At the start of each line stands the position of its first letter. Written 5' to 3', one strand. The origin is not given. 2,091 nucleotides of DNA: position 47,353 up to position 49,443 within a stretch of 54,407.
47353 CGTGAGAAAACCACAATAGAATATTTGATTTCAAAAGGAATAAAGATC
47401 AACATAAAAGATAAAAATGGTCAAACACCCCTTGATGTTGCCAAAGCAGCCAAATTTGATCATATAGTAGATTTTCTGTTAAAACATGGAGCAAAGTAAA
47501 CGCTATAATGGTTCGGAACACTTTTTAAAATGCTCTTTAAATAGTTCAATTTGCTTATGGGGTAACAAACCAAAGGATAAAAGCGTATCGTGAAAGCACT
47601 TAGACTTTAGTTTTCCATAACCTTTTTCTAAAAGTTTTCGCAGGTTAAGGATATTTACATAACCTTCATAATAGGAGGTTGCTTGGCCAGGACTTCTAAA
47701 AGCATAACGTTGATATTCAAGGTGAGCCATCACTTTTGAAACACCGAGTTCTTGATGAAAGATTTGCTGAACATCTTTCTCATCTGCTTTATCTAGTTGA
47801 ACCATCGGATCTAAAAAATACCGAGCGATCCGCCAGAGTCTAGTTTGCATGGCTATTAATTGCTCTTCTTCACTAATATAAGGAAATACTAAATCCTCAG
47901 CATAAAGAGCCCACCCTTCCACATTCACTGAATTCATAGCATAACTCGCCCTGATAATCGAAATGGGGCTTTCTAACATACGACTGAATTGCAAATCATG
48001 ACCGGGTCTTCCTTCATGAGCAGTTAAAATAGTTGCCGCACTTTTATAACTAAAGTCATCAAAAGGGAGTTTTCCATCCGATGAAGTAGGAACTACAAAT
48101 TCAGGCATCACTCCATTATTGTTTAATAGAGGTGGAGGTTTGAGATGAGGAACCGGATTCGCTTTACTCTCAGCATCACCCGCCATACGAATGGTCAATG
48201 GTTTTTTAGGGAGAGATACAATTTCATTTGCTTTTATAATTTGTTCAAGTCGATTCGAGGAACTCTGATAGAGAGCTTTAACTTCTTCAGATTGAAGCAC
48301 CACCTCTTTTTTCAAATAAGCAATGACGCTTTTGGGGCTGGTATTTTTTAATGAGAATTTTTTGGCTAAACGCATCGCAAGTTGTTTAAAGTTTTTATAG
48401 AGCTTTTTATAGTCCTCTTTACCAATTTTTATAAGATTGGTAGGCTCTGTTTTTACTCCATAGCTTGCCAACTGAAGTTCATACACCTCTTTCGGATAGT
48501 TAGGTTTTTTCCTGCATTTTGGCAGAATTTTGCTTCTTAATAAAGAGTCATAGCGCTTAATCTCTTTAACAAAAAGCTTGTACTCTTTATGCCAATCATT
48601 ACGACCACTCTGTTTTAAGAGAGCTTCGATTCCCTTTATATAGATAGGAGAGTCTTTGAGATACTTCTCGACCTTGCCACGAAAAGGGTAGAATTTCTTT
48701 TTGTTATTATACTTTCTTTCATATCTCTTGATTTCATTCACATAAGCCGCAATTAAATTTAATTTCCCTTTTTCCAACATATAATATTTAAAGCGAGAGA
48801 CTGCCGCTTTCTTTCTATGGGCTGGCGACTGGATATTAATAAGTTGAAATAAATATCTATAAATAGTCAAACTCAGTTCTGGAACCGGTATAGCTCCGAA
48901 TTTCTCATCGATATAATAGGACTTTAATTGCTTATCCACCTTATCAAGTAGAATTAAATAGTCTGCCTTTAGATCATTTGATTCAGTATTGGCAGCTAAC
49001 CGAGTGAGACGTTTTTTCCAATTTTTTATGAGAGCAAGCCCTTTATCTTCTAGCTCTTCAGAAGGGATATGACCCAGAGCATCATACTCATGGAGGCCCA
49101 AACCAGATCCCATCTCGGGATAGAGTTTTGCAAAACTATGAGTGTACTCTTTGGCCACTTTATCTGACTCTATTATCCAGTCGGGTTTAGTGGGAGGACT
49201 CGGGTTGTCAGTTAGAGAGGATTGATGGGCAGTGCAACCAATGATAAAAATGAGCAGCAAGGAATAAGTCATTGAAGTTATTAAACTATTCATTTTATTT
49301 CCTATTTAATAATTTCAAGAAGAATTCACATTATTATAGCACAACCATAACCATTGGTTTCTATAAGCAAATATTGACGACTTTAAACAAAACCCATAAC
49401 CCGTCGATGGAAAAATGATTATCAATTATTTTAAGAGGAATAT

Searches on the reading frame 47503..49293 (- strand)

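Call 10: search_protein_families(library=pfam, proteins=[window:47503-49293:-], max_evalue=0.001)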
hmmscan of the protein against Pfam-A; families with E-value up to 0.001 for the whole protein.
window:47503-49293:- (596 aa): 1 family
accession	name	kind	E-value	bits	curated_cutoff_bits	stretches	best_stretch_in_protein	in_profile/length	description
PF05960.17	DUF885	-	8.2e-60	204.3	32.4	1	59-582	1-528/532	Bacterial protein of unknown function (DUF885)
